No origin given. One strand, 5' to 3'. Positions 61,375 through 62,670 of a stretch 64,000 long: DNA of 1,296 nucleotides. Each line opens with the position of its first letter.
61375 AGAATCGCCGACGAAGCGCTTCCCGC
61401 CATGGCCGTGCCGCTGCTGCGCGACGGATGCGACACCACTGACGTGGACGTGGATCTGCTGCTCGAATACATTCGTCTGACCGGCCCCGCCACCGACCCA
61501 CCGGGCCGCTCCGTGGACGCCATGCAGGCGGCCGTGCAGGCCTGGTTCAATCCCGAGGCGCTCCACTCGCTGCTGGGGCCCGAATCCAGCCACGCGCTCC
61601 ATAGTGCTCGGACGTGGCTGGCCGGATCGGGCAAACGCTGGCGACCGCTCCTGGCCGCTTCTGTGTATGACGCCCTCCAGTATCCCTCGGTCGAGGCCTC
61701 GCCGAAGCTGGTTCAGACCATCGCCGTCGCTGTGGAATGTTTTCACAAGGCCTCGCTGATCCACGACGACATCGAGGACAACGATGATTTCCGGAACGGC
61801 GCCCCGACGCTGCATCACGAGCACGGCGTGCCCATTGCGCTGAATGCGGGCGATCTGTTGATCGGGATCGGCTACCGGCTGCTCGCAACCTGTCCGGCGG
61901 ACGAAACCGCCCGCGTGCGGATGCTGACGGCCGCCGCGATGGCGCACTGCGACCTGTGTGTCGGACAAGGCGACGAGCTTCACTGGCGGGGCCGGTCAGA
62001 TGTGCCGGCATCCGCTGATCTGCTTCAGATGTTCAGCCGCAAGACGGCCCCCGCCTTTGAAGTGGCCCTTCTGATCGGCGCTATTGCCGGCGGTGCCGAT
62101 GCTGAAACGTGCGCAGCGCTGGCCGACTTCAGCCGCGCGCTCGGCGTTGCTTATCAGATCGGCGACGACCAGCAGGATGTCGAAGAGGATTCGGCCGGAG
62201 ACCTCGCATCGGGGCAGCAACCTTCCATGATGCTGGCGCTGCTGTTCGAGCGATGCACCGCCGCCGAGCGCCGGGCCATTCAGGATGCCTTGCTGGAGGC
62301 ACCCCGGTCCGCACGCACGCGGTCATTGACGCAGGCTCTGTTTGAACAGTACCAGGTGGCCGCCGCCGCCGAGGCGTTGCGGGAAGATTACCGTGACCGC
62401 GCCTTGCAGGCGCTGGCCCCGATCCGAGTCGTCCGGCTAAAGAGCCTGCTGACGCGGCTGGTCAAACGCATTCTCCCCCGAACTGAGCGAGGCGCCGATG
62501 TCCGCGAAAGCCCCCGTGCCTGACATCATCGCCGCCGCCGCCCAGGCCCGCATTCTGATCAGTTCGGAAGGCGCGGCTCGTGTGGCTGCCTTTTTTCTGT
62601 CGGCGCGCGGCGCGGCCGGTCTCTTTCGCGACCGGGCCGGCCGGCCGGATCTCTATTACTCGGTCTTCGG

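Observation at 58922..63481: Translationally coupled ferredoxin / radical-SAM / DUF116::polyprenyl-synthase / prenyltransferase-repeat operon: candidate undescribed isoprenoid-modifying system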

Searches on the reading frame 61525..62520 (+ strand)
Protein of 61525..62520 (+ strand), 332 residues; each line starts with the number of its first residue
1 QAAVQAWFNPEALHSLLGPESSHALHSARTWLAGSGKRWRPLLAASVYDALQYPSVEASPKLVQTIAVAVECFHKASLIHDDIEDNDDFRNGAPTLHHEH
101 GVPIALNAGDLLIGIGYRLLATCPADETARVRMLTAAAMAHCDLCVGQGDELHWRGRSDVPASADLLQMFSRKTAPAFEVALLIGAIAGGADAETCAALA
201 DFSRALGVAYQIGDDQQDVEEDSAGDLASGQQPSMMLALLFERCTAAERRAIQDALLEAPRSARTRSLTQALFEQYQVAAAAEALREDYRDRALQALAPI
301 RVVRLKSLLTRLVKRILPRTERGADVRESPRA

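Call 90: search_solved_structures(query=window:61525-62520:+, max_evalue=1e-15, show_alignments=3)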
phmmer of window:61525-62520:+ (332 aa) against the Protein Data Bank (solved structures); distinct sequences matched with E-value up to 1e-15: 66 (the best 60 are shown).
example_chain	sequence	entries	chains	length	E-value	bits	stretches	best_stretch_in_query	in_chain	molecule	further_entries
1wy0_A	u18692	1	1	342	3.4e-28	102.1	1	15-223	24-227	geranylgeranyl pyrophosphate synthetase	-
7my6_A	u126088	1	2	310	3.5e-24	88.9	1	12-221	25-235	Farnesyl-diphosphate synthase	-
7my7_AAA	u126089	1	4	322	4.3e-24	88.6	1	12-221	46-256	Farnesyl-diphosphate synthase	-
7mxz_AAA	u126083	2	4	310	2.9e-23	85.9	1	26-228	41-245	Geranylgeranyl pyrophosphate synthase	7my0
5jfq_A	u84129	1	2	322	3.1e-23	85.8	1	12-220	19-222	Geranylgeranyl Pyrophosphate Synthetase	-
7my1_AAA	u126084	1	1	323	3.4e-23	85.6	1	26-227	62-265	Geranylgeranyl pyrophosphate synthase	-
6sxl_A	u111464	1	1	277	8.8e-23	84.3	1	27-220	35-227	Geranylgeranyl pyrophosphate synthase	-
7lbj_A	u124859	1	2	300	1.4e-22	83.6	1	20-224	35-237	Geranyltranstransferase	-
5ayp_A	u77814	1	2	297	1.7e-22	83.3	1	32-226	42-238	Farnesyl diphosphate synthase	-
6sxn_D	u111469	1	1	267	4.4e-22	82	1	27-215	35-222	Geranylgeranyl pyrophosphate synthase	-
2j1p_A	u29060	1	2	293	6.2e-22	81.5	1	24-223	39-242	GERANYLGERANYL PYROPHOSPHATE SYNTHETASE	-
6kd7_A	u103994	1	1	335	1.6e-21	80.2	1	34-300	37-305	Polyprenyl synthetase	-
3p41_A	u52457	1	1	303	1.6e-21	80.1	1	12-224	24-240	Geranyltranstransferase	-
3lji_A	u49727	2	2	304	1.7e-21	80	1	12-224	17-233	Geranyltranstransferase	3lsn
6sxn_A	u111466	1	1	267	2.3e-21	79.6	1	27-220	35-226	Geranylgeranyl pyrophosphate synthase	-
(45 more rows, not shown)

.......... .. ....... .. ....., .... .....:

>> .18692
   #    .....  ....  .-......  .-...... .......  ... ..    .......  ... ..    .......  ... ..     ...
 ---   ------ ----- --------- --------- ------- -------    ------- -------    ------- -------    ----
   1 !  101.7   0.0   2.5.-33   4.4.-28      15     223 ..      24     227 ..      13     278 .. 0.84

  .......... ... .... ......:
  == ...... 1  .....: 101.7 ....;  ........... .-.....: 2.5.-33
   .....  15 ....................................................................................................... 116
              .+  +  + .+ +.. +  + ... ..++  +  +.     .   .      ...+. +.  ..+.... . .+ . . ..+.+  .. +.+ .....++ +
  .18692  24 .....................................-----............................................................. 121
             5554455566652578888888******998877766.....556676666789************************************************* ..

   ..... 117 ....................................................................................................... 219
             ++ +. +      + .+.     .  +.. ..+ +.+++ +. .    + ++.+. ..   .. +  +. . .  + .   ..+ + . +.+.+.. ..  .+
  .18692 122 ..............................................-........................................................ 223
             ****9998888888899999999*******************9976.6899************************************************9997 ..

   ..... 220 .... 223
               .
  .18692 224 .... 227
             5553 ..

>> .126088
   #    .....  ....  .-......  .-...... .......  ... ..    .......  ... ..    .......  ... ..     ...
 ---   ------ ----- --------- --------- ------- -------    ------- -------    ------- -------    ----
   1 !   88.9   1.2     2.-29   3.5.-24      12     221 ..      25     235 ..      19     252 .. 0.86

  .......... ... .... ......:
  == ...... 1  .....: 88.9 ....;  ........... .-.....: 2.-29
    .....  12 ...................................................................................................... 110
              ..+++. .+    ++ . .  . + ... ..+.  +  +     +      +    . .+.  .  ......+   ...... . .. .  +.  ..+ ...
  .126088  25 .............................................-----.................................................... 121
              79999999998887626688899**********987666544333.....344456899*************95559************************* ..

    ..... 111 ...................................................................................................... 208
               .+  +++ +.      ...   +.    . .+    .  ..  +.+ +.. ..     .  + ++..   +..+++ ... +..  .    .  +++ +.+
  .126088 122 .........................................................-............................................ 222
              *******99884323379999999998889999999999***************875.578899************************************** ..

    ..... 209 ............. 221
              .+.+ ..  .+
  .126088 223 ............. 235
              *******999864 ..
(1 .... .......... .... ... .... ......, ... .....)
